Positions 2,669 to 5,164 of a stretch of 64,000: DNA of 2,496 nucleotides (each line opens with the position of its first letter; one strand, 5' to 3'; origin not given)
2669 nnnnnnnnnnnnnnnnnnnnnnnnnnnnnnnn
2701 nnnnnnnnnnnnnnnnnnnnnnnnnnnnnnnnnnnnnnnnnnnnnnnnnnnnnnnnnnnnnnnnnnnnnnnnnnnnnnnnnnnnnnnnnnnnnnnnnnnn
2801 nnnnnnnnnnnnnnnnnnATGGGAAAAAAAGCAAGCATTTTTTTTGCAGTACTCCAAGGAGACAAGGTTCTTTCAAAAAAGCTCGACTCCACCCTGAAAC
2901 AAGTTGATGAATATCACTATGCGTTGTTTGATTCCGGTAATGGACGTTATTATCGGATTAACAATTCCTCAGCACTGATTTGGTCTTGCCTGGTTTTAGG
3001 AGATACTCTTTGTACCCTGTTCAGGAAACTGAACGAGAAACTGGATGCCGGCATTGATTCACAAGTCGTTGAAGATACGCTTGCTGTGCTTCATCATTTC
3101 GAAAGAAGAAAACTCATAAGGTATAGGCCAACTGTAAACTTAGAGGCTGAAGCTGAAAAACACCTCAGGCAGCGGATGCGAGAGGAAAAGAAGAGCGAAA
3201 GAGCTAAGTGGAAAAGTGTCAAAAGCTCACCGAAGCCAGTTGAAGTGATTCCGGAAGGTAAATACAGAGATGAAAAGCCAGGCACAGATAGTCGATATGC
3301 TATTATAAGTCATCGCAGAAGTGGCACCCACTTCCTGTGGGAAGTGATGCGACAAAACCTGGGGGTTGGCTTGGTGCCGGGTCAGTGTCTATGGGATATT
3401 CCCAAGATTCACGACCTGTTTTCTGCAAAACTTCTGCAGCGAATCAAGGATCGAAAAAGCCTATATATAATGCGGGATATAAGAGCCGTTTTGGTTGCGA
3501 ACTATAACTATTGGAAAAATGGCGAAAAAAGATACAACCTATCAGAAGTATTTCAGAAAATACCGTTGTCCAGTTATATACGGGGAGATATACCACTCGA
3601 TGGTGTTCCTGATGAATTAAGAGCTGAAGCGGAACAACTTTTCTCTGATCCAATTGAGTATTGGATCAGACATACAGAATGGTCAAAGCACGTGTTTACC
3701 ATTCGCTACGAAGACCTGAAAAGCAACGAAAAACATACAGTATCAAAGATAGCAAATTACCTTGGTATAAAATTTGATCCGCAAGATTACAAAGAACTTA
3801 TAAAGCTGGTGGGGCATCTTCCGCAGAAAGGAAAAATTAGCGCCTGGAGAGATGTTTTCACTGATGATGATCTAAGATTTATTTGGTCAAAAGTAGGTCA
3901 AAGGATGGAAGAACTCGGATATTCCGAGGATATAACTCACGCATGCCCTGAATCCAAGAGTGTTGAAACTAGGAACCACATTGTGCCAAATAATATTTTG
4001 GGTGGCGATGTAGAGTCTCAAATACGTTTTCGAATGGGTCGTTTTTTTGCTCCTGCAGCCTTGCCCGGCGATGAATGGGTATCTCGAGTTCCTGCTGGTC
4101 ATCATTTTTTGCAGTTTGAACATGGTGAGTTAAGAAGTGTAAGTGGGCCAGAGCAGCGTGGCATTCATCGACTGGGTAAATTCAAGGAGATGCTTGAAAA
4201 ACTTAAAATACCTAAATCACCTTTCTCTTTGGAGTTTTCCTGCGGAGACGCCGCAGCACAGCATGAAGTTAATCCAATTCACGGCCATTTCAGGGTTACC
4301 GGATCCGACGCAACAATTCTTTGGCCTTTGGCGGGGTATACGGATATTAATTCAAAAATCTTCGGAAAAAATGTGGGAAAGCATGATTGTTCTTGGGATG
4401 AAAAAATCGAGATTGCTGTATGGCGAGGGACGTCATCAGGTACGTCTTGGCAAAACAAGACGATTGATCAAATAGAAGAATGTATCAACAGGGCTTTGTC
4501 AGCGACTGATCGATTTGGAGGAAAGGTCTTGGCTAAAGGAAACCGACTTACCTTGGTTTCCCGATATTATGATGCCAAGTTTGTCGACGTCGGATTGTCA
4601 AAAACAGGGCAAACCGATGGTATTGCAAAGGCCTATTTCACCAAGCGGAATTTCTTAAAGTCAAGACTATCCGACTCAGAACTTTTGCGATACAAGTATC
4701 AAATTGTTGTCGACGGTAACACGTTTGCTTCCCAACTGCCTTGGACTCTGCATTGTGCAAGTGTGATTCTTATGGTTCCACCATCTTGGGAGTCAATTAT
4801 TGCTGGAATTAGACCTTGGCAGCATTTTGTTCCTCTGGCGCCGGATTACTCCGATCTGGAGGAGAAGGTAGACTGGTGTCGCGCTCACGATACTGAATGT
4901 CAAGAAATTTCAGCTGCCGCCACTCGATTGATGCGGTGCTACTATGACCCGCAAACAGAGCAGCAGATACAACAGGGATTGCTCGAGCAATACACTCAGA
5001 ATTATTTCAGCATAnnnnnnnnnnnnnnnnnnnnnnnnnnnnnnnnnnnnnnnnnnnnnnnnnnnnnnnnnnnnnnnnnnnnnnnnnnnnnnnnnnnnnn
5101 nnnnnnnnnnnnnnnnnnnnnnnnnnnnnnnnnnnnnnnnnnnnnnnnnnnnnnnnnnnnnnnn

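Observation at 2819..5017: Single island cargo gene: PqqD/RRE-like + sulfotransferase + GT90 (CAP10/POGLUT-like) tri-domain protein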

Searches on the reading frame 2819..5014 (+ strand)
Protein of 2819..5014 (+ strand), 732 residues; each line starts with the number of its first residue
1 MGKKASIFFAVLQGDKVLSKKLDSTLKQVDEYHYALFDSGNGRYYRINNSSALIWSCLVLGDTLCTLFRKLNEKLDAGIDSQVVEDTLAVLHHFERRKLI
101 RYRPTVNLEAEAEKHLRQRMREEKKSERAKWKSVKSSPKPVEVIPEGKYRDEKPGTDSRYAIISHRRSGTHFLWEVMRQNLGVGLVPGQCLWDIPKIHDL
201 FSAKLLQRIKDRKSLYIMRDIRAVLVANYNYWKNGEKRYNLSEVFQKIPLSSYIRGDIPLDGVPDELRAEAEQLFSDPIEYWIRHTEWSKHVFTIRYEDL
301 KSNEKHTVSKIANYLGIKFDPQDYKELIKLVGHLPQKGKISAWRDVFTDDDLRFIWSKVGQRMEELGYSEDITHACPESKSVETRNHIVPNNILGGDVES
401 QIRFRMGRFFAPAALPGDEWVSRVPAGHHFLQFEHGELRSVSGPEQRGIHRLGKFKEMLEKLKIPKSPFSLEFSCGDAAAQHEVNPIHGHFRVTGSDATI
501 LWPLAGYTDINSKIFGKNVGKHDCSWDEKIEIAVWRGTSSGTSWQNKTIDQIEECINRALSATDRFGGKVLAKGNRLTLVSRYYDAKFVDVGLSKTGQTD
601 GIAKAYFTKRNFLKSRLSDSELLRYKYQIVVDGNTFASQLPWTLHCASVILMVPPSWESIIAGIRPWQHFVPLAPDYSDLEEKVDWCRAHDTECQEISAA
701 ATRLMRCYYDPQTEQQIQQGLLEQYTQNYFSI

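Call 4: search_protein_families(library=pfam, proteins=[window:2819-5014:+], max_evalue=1)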
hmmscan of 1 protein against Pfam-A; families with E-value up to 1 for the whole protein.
window:2819-5014:+ (732 aa): 5 families
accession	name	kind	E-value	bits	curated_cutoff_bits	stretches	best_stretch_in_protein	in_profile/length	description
PF05686.18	Glyco_transf_90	-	6.6e-18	65.2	24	1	522-712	151-306/396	Glycosyl transferase family 90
PF00685.33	Sulfotransfer_1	-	3.6e-10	40.1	22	1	210-329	89-193/255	Sulfotransferase domain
PF05402.18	PqqD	-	1.6e-05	25.6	23.4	1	34-100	2-67/67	Coenzyme PQQ synthesis protein D (PqqD)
PF13469.12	Sulfotransfer_3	-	0.0004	21.1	27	1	288-321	183-216/216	Sulfotransferase family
PF22630.2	NMB1110_3rd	-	0.18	12.6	27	0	597-634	9-44/59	Tail protein NMB1110-like, third domain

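Call 5: search_protein_families(library=ncbifam, proteins=[window:2819-5014:+], max_evalue=1)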
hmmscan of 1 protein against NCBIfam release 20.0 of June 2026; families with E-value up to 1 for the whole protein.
window:2819-5014:+ (732 aa): 2 families
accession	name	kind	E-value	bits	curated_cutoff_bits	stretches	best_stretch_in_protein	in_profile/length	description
NF033530.1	lasso_PqqD_Strm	exception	0.0001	22.4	70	1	31-99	10-77/78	lasso peptide biosynthesis PqqD family chaperone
TIGR04353.1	PqqD_rel_X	equivalog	0.026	15.5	35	1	30-101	2-74/74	HPr-rel-A system PqqD family peptide chaperone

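Call 9: find_homologous_proteins(query=window:2819-5014:+)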
Query window:2819-5014:+ (732 aa): 5 proteins with E <= 0.001 among 8000 candidates.
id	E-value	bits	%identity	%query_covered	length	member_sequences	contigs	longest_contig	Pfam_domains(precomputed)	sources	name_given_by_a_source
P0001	0.0e+0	1711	100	100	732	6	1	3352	PF05686.19,PF00685.34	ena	-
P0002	8.1e-133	463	60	46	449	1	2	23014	PF05686.19,PF05402.19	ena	-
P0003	4.2e-108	381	51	46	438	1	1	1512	PF05686.19,PF05402.19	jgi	jgi:hypothetical protein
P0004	1.8e-54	204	35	47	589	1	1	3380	PF01755.24,PF00685.34,PF05402.19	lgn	-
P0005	2.3e-53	200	35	45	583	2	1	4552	PF01755.24,PF00685.34,PF05402.19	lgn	-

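Call 12: find_encoding_contigs(protein=P0002, flank=10000)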
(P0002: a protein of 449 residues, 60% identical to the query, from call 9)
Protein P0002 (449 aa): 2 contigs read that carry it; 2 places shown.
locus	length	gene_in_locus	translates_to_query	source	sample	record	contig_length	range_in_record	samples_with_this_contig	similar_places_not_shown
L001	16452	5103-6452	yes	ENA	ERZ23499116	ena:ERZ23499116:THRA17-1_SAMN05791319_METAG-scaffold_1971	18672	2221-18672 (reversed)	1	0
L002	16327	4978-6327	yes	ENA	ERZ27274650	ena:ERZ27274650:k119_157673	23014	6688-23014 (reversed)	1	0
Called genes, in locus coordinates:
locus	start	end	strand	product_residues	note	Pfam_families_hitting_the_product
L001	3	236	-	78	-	?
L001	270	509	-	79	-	PF00550:PP-binding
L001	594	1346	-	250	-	PF01553:Acyltransferase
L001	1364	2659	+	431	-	PF00109:ketoacyl-synt, PF02801:Ketoacyl-synt_C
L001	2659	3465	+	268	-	PF13723:Ketoacyl-synt_2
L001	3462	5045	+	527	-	PF01266:DAO (faint), PF01494:FAD_binding_3 (weak), PF05834:Lycopene_cycl (faint), PF12831:FAD_oxidored (weak), PF04820:Trp_halogenase (weak)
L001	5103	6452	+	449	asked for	PF05402:PqqD (weak), PF05686:Glyco_transf_90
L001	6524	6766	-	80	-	PF04325:DUF465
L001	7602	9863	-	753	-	PF03176:MMPL (weak)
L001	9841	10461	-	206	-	PF19574:LolA_3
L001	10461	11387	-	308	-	PF03279:Lip_A_acyltrans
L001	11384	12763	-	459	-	PF00501:AMP-binding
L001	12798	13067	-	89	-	PF00550:PP-binding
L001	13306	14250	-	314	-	PF00850:Hist_deacetyl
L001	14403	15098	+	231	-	-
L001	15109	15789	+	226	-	PF13489:Methyltransf_23, PF07021:MetW (faint), PF05175:MTS (weak), PF08241:Methyltransf_11, PF08242:Methyltransf_12, PF13649:Methyltransf_25, PF13847:Methyltransf_31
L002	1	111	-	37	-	?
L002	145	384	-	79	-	PF00550:PP-binding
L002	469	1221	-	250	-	PF01553:Acyltransferase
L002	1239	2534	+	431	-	PF00109:ketoacyl-synt, PF02801:Ketoacyl-synt_C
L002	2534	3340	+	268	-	PF13723:Ketoacyl-synt_2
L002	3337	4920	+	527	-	PF01266:DAO (faint), PF01494:FAD_binding_3 (weak), PF05834:Lycopene_cycl (faint), PF12831:FAD_oxidored (weak), PF04820:Trp_halogenase (weak)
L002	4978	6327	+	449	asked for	PF05402:PqqD (weak), PF05686:Glyco_transf_90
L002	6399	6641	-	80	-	PF04325:DUF465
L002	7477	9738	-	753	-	PF03176:MMPL (weak)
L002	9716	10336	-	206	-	PF19574:LolA_3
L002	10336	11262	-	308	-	PF03279:Lip_A_acyltrans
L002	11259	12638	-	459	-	PF00501:AMP-binding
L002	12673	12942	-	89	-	PF00550:PP-binding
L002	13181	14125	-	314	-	PF00850:Hist_deacetyl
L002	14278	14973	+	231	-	-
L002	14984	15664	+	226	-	PF13489:Methyltransf_23, PF07021:MetW (faint), PF05175:MTS (weak), PF08241:Methyltransf_11, PF08242:Methyltransf_12, PF13649:Methyltransf_25, PF13847:Methyltransf_31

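Call 13: find_encoding_contigs(protein=P0004, flank=10000)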
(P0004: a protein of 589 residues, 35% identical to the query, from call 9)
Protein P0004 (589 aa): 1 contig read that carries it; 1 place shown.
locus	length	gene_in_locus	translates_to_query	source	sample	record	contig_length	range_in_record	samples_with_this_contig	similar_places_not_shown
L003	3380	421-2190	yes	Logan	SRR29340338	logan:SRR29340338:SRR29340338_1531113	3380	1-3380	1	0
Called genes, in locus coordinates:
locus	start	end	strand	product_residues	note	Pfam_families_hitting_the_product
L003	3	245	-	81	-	?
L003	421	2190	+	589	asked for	PF05402:PqqD (weak), PF00685:Sulfotransfer_1 (weak), PF01755:Glyco_transf_25 (weak)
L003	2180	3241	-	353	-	-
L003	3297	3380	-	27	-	?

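Call 14: find_encoding_contigs(protein=P0005, flank=10000)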
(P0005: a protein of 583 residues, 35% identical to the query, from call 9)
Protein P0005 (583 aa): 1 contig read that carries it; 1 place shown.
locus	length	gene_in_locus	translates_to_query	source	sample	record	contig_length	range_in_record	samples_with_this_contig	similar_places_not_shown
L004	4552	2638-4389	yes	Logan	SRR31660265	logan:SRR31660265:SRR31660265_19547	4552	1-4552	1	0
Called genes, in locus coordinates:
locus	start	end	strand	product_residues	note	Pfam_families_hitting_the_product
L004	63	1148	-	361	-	PF01073:3Beta_HSD, PF01370:Epimerase, PF04321:RmlD_sub_bind (weak), PF16363:GDP_Man_Dehyd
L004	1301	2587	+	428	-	PF05402:PqqD (weak)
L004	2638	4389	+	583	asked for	PF05402:PqqD (weak), PF00685:Sulfotransfer_1, PF01755:Glyco_transf_25 (weak)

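Call 15: find_encoding_contigs(protein=P0001, flank=10000)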
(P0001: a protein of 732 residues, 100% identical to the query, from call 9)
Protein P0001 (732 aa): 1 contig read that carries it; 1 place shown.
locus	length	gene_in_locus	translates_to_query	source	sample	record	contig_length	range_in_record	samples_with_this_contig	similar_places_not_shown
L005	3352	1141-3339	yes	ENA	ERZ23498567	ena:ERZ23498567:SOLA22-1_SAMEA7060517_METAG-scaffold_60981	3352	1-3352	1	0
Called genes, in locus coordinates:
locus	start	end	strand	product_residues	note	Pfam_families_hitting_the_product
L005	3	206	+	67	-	?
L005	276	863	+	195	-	-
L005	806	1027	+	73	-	-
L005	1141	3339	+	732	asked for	PF00685:Sulfotransfer_1, PF05686:Glyco_transf_90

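Call 16: find_encoding_contigs(protein=P0003, flank=10000)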
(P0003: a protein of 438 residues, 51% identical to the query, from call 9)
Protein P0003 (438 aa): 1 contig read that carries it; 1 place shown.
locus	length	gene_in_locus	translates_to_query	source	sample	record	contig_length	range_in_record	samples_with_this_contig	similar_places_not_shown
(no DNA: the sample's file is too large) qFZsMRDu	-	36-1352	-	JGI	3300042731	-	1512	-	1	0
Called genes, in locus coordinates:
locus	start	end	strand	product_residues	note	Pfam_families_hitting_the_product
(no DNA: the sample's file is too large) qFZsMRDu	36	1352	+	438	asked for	PF05402:PqqD, PF05686:Glyco_transf_90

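Call 20: search_protein_families(library=pfam, proteins=[L004:1301-2584:+, L003:2183-3241:-, L005:276-860:+, L005:806-1024:+], max_evalue=0.1)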
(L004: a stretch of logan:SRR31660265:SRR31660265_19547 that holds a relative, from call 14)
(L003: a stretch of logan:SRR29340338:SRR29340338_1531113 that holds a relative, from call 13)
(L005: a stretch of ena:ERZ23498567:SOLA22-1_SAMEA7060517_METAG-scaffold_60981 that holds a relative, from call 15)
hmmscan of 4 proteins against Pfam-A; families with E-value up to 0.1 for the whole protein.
L004:1301-2584:+ (428 aa): 2 families
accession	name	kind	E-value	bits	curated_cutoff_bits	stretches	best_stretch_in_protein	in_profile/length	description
PF05402.18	PqqD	-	2.5e-06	28.1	23.4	1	32-97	4-67/67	Coenzyme PQQ synthesis protein D (PqqD)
PF13524.12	Glyco_trans_1_2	-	0.0014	19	25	1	286-421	16-142/144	Glycosyl transferase-like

L003:2183-3241:- (353 aa): 2 families
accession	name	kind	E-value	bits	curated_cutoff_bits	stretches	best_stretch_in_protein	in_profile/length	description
PF05212.18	DUF707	-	0.00053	19.8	24.1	1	77-138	113-175/299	Protein of unknown function (DUF707)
PF05402.18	PqqD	-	0.00055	20.7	23.4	1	284-343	11-67/67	Coenzyme PQQ synthesis protein D (PqqD)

L005:276-860:+ (195 aa): 1 family
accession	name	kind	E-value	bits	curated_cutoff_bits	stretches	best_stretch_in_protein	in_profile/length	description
PF07151.18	DUF1391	-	0.039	14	27.3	0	27-41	29-43/48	Protein of unknown function (DUF1391)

L005:806-1024:+ (73 aa): 0 families

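Call 26: find_related_loci(query=window:2819-5014:+, collection=genome_contigs, flank=10000)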
Query window:2819-5014:+ (732 aa) in genome_contigs; peptide patterns used: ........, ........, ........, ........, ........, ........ (x = any residue, [..] = any of these).
137 stretches matched a pattern, but none encodes a relative of the query by tblastn (E <= 1e-3).

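Call 27: search_protein_representatives(protein=window:2819-5014:+)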
Query: 732 residues. Proteins with E-value up to 0.001 (for the whole library): 4726; up to 1e-10: 1225; up to 1e-30: 22. The best 150 are listed.
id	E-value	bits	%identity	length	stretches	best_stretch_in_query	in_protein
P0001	0.0e+00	1711.4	100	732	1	1-732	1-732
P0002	2.6e-133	462.6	60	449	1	389-729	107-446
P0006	2.4e-99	350.3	49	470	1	388-729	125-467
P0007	1.9e-74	268.0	43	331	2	156-368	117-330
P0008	6.7e-69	249.7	44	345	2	156-369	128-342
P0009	1.3e-67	245.4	43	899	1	450-729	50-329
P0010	5.7e-66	240.0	38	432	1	388-727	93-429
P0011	1.0e-63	232.5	40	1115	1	389-730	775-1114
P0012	9.7e-62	226.0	40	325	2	148-374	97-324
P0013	1.3e-55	205.7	37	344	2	155-373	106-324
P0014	1.1e-54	202.7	52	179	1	556-731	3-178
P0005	7.2e-54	200.0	38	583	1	43-369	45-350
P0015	2.0e-41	158.8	36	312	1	401-728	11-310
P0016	7.2e-38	147.1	36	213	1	159-371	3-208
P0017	2.3e-36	142.1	39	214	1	161-369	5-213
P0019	3.7e-35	138.1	35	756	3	614-728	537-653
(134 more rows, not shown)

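Call 28: search_protein_families(library=pfam, proteins=[P0006, P0007, P0008, P0009, P0010, P0011, P0012, P0013, P0015, P0019], max_evalue=0.01)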
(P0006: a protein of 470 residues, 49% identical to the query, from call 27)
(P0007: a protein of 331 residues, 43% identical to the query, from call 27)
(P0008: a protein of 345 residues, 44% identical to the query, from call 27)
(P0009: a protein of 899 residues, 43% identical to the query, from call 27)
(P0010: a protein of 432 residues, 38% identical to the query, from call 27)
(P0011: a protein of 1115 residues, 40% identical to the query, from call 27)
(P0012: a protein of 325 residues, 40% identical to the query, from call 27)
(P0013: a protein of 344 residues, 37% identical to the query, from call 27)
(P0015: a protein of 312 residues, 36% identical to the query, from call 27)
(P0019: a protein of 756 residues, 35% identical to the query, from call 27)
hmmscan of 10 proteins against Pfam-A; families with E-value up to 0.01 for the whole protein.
P0006 (470 aa): 2 families
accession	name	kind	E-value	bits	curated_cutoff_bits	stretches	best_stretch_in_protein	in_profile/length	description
PF05686.18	Glyco_transf_90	-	2.3e-17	63.4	24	1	311-464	195-320/396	Glycosyl transferase family 90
PF05402.18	PqqD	-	1.6e-09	38.4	23.4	1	55-111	10-66/67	Coenzyme PQQ synthesis protein D (PqqD)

P0007 (331 aa): 3 families
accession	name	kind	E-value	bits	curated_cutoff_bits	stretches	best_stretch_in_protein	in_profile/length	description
PF00685.33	Sulfotransfer_1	-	8.4e-13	48.7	22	1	173-291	91-193/255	Sulfotransferase domain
PF13469.12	Sulfotransfer_3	-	2.4e-07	31.7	27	1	157-283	109-216/216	Sulfotransferase family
PF05402.18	PqqD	-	0.0019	18.9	23.4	1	40-96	14-67/67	Coenzyme PQQ synthesis protein D (PqqD)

P0008 (345 aa): 2 families
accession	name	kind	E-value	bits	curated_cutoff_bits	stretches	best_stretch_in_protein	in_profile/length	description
PF00685.33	Sulfotransfer_1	-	1.1e-09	38.6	22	1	165-298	71-189/255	Sulfotransferase domain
PF05402.18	PqqD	-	0.00014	22.6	23.4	1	43-101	10-67/67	Coenzyme PQQ synthesis protein D (PqqD)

P0009 (899 aa): 4 families
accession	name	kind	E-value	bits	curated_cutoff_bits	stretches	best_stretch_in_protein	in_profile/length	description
PF05686.18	Glyco_transf_90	-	2.7e-14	53.4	24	1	208-305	201-299/396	Glycosyl transferase family 90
PF00535.33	Glycos_transf_2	-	1.1e-07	32.4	23.3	1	406-526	55-167/168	Glycosyl transferase family 2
PF13506.12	Glyco_transf_21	-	2.9e-05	24.1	21.7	1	509-565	100-156/174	Glycosyl transferase family 21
PF13712.12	Glyco_tranf_2_5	-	0.005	17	27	1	416-467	39-91/210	Glycosyltransferase like family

P0010 (432 aa): 2 families
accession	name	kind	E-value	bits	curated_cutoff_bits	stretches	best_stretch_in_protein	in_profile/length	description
PF05686.18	Glyco_transf_90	-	2.1e-15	57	24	1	323-407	212-299/396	Glycosyl transferase family 90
PF05402.18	PqqD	-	2e-09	38.1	23.4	1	27-90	4-66/67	Coenzyme PQQ synthesis protein D (PqqD)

P0011 (1115 aa): 3 families
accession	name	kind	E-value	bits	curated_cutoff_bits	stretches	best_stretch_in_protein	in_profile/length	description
PF05686.18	Glyco_transf_90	-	7.5e-15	55.2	24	1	908-1091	154-301/396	Glycosyl transferase family 90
PF05402.18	PqqD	-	5.2e-09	36.8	23.4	1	705-757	15-67/67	Coenzyme PQQ synthesis protein D (PqqD)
PF01531.22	Glyco_transf_11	-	1.3e-07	31.6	23.9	1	228-331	168-273/298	Glycosyl transferase family 11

P0012 (325 aa): 2 families
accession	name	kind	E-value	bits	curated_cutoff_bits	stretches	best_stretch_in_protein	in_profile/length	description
PF05402.18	PqqD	-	1.7e-09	38.3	23.4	1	42-94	15-67/67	Coenzyme PQQ synthesis protein D (PqqD)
PF00685.33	Sulfotransfer_1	-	6e-08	32.8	22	1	164-275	94-203/255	Sulfotransferase domain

P0013 (344 aa): 3 families
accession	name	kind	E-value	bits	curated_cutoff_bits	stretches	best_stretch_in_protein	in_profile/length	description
PF00685.33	Sulfotransfer_1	-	2.2e-13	50.6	22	1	160-317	88-254/255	Sulfotransferase domain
PF05402.18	PqqD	-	1.9e-07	31.7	23.4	1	35-91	13-67/67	Coenzyme PQQ synthesis protein D (PqqD)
PF13469.12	Sulfotransfer_3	-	0.0051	17.5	27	0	240-269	183-212/216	Sulfotransferase family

P0015 (312 aa): 2 families
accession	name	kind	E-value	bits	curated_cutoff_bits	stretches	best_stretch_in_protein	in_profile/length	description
PF05686.18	Glyco_transf_90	-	2.8e-18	66.5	24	1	118-288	145-300/396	Glycosyl transferase family 90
PF13524.12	Glyco_trans_1_2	-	0.0012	19.2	25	1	215-292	61-134/144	Glycosyl transferase-like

P0019 (756 aa): 1 family
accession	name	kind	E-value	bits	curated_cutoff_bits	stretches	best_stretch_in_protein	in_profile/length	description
PF05686.18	Glyco_transf_90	-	1.7e-33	116.5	24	2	122-301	150-345/396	Glycosyl transferase family 90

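Call 34: find_encoding_contigs(protein=P0012, flank=10000)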
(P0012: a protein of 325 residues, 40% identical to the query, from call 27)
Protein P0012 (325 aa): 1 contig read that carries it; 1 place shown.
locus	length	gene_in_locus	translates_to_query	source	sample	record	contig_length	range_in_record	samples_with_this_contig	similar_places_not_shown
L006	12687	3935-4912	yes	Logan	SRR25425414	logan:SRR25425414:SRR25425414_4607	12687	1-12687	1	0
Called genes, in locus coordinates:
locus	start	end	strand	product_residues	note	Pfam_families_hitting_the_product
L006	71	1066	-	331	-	-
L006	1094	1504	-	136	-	-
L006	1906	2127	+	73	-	-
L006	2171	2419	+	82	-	-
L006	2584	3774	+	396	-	PF13692:Glyco_trans_1_4 (weak), PF00534:Glycos_transf_1, PF20706:GT4-conflict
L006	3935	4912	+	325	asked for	PF05402:PqqD, PF00685:Sulfotransfer_1 (faint)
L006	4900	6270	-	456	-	PF05686:Glyco_transf_90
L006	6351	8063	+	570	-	-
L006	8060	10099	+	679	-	PF00534:Glycos_transf_1 (weak), PF13692:Glyco_trans_1_4, PF05402:PqqD (weak)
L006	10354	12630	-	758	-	PF05686:Glyco_transf_90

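Call 35: find_encoding_contigs(protein=P0008, flank=10000)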
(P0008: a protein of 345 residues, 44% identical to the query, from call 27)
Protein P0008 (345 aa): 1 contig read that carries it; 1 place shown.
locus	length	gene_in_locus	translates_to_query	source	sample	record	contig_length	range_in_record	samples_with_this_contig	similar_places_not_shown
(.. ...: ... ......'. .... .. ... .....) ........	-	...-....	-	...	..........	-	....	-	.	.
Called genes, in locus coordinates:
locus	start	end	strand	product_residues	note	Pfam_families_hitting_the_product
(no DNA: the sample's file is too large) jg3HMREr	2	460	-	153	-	?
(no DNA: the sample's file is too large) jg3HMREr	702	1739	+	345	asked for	PF00685:Sulfotransfer_1 (weak)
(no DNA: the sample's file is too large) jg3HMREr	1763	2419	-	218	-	PF03567:Sulfotransfer_2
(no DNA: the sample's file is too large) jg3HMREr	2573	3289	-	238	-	?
